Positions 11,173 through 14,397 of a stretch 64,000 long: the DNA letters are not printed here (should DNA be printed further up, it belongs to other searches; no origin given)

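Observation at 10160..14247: Membrane-embedded KAP NTPase plus 2-TM partner embedded in the toxin island: candidate defence module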

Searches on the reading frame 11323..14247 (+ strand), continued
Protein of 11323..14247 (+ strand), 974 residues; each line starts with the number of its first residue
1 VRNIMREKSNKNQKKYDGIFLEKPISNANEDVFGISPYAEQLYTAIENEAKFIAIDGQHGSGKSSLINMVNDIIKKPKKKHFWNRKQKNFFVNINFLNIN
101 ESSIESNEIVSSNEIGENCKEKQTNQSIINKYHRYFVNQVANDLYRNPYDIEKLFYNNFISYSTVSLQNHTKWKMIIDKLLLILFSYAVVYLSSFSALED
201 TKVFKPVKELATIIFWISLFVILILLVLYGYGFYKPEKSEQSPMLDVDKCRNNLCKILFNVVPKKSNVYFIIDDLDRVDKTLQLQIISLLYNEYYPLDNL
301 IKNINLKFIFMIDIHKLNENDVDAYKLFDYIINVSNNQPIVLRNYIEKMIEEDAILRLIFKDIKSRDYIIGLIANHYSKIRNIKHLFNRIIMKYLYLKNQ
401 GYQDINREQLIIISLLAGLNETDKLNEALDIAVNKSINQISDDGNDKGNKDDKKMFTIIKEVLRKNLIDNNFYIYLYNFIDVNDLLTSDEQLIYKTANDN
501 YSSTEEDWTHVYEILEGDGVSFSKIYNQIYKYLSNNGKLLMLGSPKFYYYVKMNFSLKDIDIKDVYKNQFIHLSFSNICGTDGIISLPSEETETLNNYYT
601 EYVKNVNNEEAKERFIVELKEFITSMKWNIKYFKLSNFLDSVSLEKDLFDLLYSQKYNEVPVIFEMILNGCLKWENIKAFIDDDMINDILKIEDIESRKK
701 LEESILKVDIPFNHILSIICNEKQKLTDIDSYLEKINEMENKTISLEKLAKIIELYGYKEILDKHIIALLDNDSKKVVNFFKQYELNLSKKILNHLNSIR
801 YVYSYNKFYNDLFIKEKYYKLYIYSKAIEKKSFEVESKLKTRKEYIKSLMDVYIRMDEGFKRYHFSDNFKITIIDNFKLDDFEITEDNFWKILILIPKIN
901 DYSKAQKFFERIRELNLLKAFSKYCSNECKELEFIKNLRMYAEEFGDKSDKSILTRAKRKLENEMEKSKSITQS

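Call 20: search_protein_families(library=pfam, proteins=[L009:7694-8734:+, L009:3671-4786:-, L014:5149-6075:+, L012:3832-5190:+, L009:8734-9489:+, L009:9480-9854:+, L017:7185-9944:+, L017:12858-13901:+, L019:5335-6372:+, L011:6690-7700:+], max_evalue=0.001)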
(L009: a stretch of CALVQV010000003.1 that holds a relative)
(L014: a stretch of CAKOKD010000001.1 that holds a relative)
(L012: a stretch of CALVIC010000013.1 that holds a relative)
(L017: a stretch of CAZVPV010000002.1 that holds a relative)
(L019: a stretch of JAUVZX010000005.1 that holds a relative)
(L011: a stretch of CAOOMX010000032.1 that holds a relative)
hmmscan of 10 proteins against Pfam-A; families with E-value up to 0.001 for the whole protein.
L009:7694-8734:+ (346 aa): 2 families
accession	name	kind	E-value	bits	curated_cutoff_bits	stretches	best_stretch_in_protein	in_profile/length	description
PF00145.23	DNA_methylase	-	3.5e-89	299.9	22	1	13-337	2-322/324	C-5 cytosine-specific DNA methylase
PF03602.21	Cons_hypoth95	-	2.1e-05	24.7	24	1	8-85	39-117/182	Conserved hypothetical protein 95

L009:3671-4786:- (371 aa): 1 family
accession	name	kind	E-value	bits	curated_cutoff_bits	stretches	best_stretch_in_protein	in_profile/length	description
PF00589.27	Phage_integrase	-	4.4e-27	95.4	27.1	1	178-357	5-170/172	Phage integrase family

L014:5149-6075:+ (308 aa): 1 family
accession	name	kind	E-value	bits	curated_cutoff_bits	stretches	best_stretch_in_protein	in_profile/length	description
PF00149.33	Metallophos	-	4.9e-11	43.9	21.5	1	7-211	3-190/191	Calcineurin-like phosphoesterase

L012:3832-5190:+ (452 aa): 13 families
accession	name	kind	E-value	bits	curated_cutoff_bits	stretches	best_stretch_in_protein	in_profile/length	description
PF01476.26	LysM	-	4.9e-98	321.3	20.9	5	258-300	1-43/43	LysM domain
PF01520.23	Amidase_3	-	4.1e-31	108.8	27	1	6-186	1-172/174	N-acetylmuramoyl-L-alanine amidase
PF23473.1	LysM3_LYK4_5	-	5.7e-20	71.6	29.3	0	410-442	5-37/48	LYK4/5 LysM3 domain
PF23472.1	LysM2_CERK1_LYK3_4_5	-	9.5e-17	61.1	27.4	0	309-352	7-54/56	LYK3/4/5 LysM2 domain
PF23577.1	LysM_RLK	-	5.6e-16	58.7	27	0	257-280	2-25/44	LysM domain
PF23446.1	LysM1_NFP_LYK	-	2.7e-12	47.8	36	0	416-452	16-54/60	NFP/LYK LysM1 domain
PF22310.2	NMB0315_dom_I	-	7.7e-11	42.6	27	0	363-389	7-33/83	NMB0315-like, domain I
PF00570.28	HRDC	-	8e-11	42.2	23.8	0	253-290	19-56/68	HRDC domain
PF23457.1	LysM2_NFP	-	1.9e-07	31.5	36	0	257-299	7-53/56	NFP LysM2 domain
PF16426.10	DUF5023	-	9.9e-06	25.7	25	0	250-281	41-73/197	Domain of unknown function (DUF5023)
PF04225.17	LysM_OapA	-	0.00031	21.2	22.3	0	360-390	3-33/85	Opacity-associated protein A LysM-like domain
PF23462.1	LysM3_NFP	-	0.00039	21.3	28.1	0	257-286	4-33/48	NFP LysM3 domain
PF13510.11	Fer2_4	-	0.00043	20.7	22.8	0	359-384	10-35/82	2Fe-2S iron-sulfur cluster binding domain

L009:8734-9489:+ (251 aa): 1 family
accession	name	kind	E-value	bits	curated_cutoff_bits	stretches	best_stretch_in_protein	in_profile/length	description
PF09553.16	RE_Eco47II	-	1.1e-83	280.2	25.9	1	4-207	1-201/202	Eco47II restriction endonuclease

L009:9480-9854:+ (124 aa): 1 family
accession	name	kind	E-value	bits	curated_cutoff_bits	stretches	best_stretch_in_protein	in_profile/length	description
PF04266.20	ASCH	-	1.3e-07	32.7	21.2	1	4-76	1-63/103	ASCH domain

L017:7185-9944:+ (919 aa): 7 families
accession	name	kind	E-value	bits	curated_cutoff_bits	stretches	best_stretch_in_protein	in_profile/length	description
PF20473.4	MmeI_Mtase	-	2.5e-91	305.9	27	1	361-618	4-258/259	MmeI, DNA-methyltransferase domain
PF20466.3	MmeI_TRD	-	6.7e-76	254.7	27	1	636-838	2-206/207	MmeI, target recognition domain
PF20464.3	MmeI_N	-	5e-37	128.4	27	1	13-187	4-180/181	MmeI, N-terminal domain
PF20467.3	MmeI_C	-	2.5e-24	85.7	27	1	841-918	3-80/83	MmeI, C-terminal domain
PF20465.4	MmeI_hel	-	1.9e-20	73.9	27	1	200-274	2-75/75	MmeI, helicase spacer domain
PF07669.17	Eco57I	-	9.2e-09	36.1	25.3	1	428-564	2-144/171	Eco57I restriction-modification methylase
PF02384.22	N6_Mtase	-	2.3e-05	24.3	20.4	1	379-513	49-143/311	N-6 DNA Methylase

L017:12858-13901:+ (347 aa): 1 family
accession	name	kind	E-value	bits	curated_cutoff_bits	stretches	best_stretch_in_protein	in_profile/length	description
PF13310.11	Virulence_RhuM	-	3.1e-106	354.7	33.7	1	73-323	1-249/252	Virulence protein RhuM family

L019:5335-6372:+ (345 aa): 3 families
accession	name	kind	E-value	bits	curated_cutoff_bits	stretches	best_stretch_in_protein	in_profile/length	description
PF09565.16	RE_NgoFVII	-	1.7e-23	83.2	23.8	1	12-140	10-154/162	NgoFVII restriction endonuclease N-terminal PLD domain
PF20731.2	RE_NgoFVII_C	-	2.8e-23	82.8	23.8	1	185-296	13-115/131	NgoFVII C-terminal B3-like DNA-binding domain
PF13091.12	PLDc_2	-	0.00042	20.6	27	0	52-114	50-110/132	PLD-like domain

L011:6690-7700:+ (336 aa): 1 family
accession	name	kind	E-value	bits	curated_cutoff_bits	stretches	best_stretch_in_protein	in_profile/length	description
PF13310.11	Virulence_RhuM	-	3.7e-103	344.6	33.7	1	65-317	1-250/252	Virulence protein RhuM family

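Call 21: search_dna_similar(query=window:11323-14247:+, collection=phages, mode=protein, max_evalue=0.001)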
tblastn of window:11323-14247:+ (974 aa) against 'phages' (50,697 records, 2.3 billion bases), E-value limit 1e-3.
No match.

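Call 22: search_dna_similar(query=window:11323-14247:+, collection=plasmids, mode=protein, max_evalue=0.001)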
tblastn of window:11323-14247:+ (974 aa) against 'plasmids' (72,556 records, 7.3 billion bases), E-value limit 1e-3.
No match.

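Call 24: search_protein_families(library=pfam, alignment_id=A1, max_evalue=0.01)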
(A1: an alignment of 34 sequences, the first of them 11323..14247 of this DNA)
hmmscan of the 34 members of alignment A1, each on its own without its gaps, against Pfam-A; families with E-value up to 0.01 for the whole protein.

A. member 1, window:11323-14247:+ (974 aa): 0 families

B. families by the number of members that match (of 34 scanned): 16 families
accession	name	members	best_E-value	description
PF13401.12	AAA_22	26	4.8e-07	AAA domain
PF07693.20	KAP_NTPase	23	8.6e-12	KAP family P-loop domain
PF13191.12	AAA_16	22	9.3e-06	AAA ATPase domain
PF24883.2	NPHP3_N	8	3.3e-06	Nephrocystin 3, N-terminal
PF10923.14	BrxC_BrxD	8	3.1e-05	BREX system ATP-binding protein BrxC/D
PF00158.32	Sigma54_activat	7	0.00071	Sigma-54 interaction domain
PF07728.20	AAA_5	3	0.00095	AAA domain (dynein-related subfamily)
PF20693.3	YobI-ATPase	1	9.1e-09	YobI-like P-loop NTPase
PF02223.23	Thymidylate_kin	1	0.00037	Thymidylate kinase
PF01708.21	Gemini_mov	1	0.00085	Geminivirus putative movement protein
PF12775.13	AAA_7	1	0.0011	P-loop containing dynein motor region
PF13173.12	AAA_14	1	0.0033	AAA domain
PF25201.1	nSTAND6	1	0.005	Novel STAND NTPase 6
PF13238.12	AAA_18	1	0.0064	AAA domain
PF00004.35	AAA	1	0.0072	ATPase family associated with various cellular activities (AAA)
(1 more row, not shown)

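Call 39: search_solved_structures(query=A1, max_evalue=1, show_alignments=2)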
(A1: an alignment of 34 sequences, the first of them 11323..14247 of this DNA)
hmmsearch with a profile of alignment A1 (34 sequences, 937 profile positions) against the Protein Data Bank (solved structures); distinct sequences matched with E-value up to 1: 1.
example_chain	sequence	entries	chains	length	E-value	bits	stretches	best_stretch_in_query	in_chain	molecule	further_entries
4mki_B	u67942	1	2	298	0.76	11.1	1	42-96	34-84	Energy-coupling factor transporter ATP-binding protein EcfA2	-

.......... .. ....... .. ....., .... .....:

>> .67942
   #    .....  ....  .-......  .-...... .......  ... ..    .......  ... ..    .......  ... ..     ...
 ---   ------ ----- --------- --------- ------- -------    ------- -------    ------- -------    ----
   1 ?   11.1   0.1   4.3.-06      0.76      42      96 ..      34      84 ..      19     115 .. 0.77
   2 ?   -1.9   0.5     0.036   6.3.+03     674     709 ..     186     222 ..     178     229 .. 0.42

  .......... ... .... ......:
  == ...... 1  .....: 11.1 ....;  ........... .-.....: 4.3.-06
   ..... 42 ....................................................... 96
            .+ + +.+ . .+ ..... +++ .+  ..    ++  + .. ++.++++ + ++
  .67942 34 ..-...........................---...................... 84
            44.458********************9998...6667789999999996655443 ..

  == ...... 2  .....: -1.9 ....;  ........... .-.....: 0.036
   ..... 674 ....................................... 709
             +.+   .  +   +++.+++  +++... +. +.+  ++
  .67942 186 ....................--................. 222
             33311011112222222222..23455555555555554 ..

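Call 45: predict_structure(alignment_id=A1)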
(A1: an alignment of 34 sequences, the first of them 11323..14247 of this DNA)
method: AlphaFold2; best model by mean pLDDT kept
length: 974 residues; sequences in the alignment: 34
mean_pLDDT: 81.0   pTM: 0.51
mean pLDDT of the five models: 81.0, 80.4, 78.9, 77.6, 77.5
residues with pLDDT >= 90: 277; 70-90: 525; 50-70: 104; < 50: 68
segments of 3 or more residues with pLDDT < 50: 1-16, 79-84, 102-122, 158-167, 235-239, 443-447
pLDDT, mean of each block of 10 residues (from residue 1): 42 49 71 80 88 85 84 68 59 75 46 44 59 80 76 56 49 74 84 71 72 82 76 49 61 81 84 84 83 78 84 80 83 76 86 88 88 85 87 85 86 89 82 69 52 80 85 78 74 85 87 86 89 90 91 84 88 83 56 87 88 92 92 86 87 91 92 90 92 90 91 91 85 89 90 91 92 92 91 91 93 94 94 91 92 90 92 87 87 87 86 90 90 90 88 89 80 52
secondary structure, 60 per line:
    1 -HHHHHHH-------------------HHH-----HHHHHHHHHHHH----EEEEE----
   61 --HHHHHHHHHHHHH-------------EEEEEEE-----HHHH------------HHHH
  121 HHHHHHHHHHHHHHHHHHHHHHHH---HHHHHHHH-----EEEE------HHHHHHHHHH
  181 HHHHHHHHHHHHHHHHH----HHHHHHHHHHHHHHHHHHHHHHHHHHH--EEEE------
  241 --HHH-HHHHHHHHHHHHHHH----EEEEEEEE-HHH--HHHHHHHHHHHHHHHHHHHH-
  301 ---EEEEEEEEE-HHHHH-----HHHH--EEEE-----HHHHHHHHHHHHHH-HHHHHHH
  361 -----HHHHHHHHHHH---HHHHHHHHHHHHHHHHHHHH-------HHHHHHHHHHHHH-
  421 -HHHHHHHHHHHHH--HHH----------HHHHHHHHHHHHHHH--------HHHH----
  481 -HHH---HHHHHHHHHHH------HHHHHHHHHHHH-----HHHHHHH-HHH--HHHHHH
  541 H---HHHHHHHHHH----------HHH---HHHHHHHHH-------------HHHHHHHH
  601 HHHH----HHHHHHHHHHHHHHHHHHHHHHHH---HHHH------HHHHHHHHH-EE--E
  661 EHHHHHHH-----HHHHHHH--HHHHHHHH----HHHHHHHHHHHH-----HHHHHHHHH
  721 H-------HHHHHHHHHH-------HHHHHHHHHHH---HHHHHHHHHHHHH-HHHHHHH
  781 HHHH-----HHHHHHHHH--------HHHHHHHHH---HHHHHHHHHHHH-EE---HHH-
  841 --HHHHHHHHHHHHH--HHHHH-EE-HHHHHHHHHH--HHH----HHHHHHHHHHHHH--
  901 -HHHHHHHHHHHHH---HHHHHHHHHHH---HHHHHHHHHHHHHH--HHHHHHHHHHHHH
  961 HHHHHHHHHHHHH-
elements in order (helices of 4 or more, strands of 3 or more residues): H2-8 H36-47 E52-56 H63-75 E89-95 H101-104 H117-144 H148-155 E161-164 H171-197 H202-228 E231-234 H247-261 E266-273 H280-299 E304-312 H314-318 H324-327 E330-333 H339-352 H354-360 H366-376 H380-399 H407-419 H422-434 H450-464 H473-476 H488-498 H505-516 H522-528 H535-541 H545-554 H571-579 H593-604 H609-632 H636-639 H646-654 H662-668 H674-680 H683-690 H695-706 H712-721 H729-738 H746-756 H760-772 H774-784 H790-798 H807-815 H819-830 H843-855 H858-862 H867-876 H886-898 H902-914 H918-928 H932-945 H948-973

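Call 48: fold_search(model_id=the predicted structure, library=pdb)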
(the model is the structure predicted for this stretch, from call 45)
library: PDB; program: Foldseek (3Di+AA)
matches with E <= 10: 886; with E <= 0.001: 0
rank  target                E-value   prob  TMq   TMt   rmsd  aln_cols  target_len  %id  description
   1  8hr8_G                1.1e-03  0.99  0.14  0.15  19.2       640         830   11  Structure of heptameric RdrA ring (released 2023-02-01)
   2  2qby_B                1.4e-03  1.00  0.20  0.46  16.1       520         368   12  Crystal structure of a heterodimer of Cdc6/Orc1 initiators bound to origin DNA (from S. solfataricus) (released 2007-09-11)
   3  8hrb_A                1.6e-03  0.98  0.17  0.19  26.7       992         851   11  Structure of tetradecameric RdrA ring in RNA-loading state (released 2023-02-01)
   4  2qby_A                3.3e-03  1.00  0.17  0.40  18.2       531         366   13  Crystal structure of a heterodimer of Cdc6/Orc1 initiators bound to origin DNA (from S. solfataricus) (released 2007-09-11)
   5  7jgr_C                6.7e-03  0.84  0.12  0.18  42.0       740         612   10  Structure of Drosophila ORC bound to DNA (84 bp) and Cdc6 (released 2020-09-09)
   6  7tjf_E                7.6e-03  1.00  0.14  0.27  15.8       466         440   10  S. cerevisiae ORC bound to 84 bp ARS1 DNA (released 2023-01-18)
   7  8zp5_E                1.8e-02  0.99  0.15  0.29  15.7       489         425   10  Cryo-EM structure of origin recognition complex (Orc5 basic patch mutations) with ARS1 DNA bound (released 2025-04-16)
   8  8hr8_H                2.0e-02  0.72  0.15  0.17  27.5       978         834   10  Structure of heptameric RdrA ring (released 2023-02-01)
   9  4ol0_B                2.0e-02  0.57  0.14  0.14  48.1       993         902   10  Crystal structure of transportin-SR2, a karyopherin involved in human disease, in complex with Ran (released 2014-04-09)
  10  8efv_C                3.4e-02  1.00  0.13  0.34   9.9       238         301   16  Structure of single homo-hexameric Holliday junction ATP-dependent DNA helicase RuvB motor (released 2023-05-10)
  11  5me3_B                3.7e-02  0.44  0.13  0.13  41.5       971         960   13  Structure of the Scc2 C-terminus (released 2017-01-11)
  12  7jk6_A                3.8e-02  1.00  0.16  0.37  15.2       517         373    9  Structure of Drosophila ORC in the active conformation (released 2020-09-09)
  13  1w5s_A                4.0e-02  0.92  0.11  0.23  21.8       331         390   11  Structure of the Aeropyrum Pernix ORC2 protein (ADP form) (released 2004-10-05)
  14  7tfh_E                4.5e-02  0.98  0.11  0.26  18.1       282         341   13  Atomic model of the S. cerevisiae clamp-clamp loader complex PCNA-RFC bound to two DNA molecules, one at the 5'-recess (released 2022-11-16)
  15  6fvt_J                5.0e-02  0.99  0.13  0.26  13.0       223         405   11  26S proteasome, s1 state (released 2018-08-22)
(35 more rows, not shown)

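Call 54: search_protein_families(library=padloc, alignment_id=A1, max_evalue=0.01)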
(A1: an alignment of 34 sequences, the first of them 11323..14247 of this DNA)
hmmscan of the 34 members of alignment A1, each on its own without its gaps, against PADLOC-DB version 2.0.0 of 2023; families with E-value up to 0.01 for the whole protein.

A. member 1, window:11323-14247:+ (974 aa): 1 family
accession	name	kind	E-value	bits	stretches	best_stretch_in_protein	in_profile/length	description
PDLC02361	PifA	-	2.2e-09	34.5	1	21-80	7-70/720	PifA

B. families by the number of members that match (of 34 scanned): 6 families
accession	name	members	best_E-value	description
PDLC02361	PifA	34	7.2e-10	PifA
PDLC02209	QatA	9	2.7e-05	-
PDLC04140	mad8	6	9.9e-05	mads_8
PDLC02494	BrxD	3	0.00039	BrxD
PDLC04956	PDC-S20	1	0.0016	-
PDLC04690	PDC-M51B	1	0.0089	-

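Call 55: search_protein_families(library=phrogs, proteins=[window:11335-14247:+], max_evalue=0.01)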
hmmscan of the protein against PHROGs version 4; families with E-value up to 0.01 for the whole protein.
window:11335-14247:+ (970 aa): 0 families

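Call 58: list_cluster_members(proteins=[P0067, window:11335-14244:+])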
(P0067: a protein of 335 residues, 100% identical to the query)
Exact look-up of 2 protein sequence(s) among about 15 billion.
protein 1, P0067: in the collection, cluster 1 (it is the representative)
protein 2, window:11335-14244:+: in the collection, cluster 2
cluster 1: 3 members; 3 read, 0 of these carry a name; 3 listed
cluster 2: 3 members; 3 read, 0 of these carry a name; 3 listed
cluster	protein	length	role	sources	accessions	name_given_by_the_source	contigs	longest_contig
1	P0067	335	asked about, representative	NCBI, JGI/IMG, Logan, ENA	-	-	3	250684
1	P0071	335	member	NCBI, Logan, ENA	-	-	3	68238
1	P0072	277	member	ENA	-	-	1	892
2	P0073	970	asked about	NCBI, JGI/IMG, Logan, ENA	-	-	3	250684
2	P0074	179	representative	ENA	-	-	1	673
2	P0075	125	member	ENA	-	-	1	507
